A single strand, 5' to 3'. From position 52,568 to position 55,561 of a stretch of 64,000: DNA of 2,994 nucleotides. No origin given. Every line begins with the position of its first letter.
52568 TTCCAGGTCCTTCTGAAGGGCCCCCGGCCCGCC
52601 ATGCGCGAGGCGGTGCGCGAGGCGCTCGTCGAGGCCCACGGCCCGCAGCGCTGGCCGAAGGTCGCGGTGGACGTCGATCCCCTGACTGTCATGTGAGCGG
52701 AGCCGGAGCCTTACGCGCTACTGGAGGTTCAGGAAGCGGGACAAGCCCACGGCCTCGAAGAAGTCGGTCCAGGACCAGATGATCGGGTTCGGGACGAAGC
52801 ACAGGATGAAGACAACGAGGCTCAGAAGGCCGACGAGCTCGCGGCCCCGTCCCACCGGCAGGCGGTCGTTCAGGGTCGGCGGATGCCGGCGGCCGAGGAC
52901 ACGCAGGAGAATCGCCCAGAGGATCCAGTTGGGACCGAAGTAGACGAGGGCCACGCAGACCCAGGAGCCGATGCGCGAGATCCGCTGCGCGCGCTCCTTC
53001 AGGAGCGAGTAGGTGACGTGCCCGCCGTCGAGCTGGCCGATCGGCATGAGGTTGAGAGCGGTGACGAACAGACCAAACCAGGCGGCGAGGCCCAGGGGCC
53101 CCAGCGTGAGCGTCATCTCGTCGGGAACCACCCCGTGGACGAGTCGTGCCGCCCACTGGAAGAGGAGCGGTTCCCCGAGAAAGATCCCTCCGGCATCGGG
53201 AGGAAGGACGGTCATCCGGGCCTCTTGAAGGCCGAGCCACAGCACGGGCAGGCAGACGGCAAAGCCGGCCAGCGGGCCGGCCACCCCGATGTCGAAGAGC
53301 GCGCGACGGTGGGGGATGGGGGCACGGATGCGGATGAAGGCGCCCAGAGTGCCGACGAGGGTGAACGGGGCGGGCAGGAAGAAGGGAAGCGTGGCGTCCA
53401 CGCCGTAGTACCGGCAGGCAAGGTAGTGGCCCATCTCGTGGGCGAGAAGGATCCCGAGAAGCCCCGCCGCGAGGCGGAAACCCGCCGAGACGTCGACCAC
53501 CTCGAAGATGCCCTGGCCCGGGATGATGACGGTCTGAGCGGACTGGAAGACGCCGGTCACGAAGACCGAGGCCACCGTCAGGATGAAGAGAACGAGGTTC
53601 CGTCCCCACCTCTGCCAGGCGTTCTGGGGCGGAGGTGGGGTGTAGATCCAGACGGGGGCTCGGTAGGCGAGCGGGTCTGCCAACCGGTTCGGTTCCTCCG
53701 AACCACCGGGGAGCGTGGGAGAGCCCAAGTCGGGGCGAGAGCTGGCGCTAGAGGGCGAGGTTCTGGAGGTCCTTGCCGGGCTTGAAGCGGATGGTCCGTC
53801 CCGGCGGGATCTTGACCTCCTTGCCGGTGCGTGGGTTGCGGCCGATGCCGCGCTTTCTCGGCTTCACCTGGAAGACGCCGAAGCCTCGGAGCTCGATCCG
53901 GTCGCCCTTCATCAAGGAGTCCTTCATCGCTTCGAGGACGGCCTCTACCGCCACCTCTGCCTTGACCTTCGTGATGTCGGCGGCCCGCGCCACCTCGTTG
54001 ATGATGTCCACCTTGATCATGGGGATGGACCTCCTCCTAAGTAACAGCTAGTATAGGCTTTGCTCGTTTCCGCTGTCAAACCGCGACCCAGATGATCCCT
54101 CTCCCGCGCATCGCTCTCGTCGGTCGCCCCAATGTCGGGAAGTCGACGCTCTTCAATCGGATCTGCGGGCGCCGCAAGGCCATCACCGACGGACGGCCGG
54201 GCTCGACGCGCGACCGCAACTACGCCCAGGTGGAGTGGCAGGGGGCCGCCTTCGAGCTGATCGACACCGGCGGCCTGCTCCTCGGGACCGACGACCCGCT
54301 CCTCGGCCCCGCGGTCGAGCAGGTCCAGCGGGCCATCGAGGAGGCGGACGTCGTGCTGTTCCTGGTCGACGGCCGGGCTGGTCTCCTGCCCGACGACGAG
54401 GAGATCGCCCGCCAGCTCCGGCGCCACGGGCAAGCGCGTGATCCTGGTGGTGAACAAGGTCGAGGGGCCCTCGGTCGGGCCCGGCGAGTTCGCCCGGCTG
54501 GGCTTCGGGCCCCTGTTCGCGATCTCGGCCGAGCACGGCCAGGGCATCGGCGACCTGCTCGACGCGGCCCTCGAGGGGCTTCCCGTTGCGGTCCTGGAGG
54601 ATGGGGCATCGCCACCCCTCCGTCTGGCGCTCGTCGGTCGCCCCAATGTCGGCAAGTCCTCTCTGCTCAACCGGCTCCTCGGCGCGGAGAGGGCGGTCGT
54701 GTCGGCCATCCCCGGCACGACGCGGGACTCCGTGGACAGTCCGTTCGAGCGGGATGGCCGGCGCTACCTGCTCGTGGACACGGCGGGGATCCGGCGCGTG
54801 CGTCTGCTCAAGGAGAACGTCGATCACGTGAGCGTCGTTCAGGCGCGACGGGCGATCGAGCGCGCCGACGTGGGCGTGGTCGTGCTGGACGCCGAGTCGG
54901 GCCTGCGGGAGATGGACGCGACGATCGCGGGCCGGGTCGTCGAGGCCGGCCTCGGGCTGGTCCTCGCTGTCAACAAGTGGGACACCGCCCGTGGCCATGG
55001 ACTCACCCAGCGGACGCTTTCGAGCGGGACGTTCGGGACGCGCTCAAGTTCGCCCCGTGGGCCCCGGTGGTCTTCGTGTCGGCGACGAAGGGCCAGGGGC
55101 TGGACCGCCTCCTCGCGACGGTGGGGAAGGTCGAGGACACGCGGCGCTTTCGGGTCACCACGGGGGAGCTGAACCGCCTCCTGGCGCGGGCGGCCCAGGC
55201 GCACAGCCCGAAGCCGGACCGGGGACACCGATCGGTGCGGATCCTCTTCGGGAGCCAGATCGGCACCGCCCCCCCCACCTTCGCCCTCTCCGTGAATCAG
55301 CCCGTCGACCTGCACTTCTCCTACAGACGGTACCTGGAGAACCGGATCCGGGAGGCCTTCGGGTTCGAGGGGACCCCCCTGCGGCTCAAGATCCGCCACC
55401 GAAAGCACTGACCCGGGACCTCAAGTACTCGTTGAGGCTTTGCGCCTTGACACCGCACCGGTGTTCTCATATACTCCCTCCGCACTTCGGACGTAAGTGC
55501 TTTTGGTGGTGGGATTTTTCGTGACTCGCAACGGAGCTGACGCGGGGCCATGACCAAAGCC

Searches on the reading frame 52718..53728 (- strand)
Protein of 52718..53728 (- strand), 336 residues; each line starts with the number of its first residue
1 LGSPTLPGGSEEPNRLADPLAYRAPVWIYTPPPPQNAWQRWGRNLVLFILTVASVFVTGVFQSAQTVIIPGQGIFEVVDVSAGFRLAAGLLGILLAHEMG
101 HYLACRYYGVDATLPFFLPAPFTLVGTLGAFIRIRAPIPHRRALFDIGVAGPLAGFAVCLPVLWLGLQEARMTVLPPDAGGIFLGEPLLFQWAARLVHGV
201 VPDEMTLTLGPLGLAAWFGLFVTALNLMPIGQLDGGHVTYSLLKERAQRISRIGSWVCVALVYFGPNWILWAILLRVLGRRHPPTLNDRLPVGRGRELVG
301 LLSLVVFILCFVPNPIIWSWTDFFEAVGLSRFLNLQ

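Call 26: search_protein_families(library=pfam, proteins=[window:52718-53728:-], max_evalue=0.001)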
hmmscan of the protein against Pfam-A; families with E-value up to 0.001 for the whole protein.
window:52718-53728:- (336 aa): 1 family
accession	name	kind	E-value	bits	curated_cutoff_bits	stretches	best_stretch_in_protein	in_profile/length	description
PF02163.28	Peptidase_M50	-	4.3e-19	69.2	27.2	1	87-250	3-201/221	Peptidase family M50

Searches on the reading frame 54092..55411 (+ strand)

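Call 26: search_protein_families(library=pfam, proteins=[window:54092-55411:+], max_evalue=0.001)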
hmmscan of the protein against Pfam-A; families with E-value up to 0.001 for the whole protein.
window:54092-55411:+ (439 aa): 4 families
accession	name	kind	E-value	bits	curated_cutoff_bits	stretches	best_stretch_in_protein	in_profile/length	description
PF14714.11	KH_dom-like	-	7e-29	100.4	27.3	1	354-435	1-81/81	KH-domain-like of EngA bacterial GTPase enzymes, C-terminal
PF01926.29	MMR_HSR1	-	2.8e-26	92.3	21.9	1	6-111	1-102/113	50S ribosome-binding GTPase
PF02421.24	FeoB_N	-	2.4e-10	40.6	27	1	6-62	2-57/156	Ferrous iron transport protein B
PF00009.33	GTP_EFTU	-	4e-05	23.7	26.5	0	7-113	6-121/188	Elongation factor Tu GTP binding domain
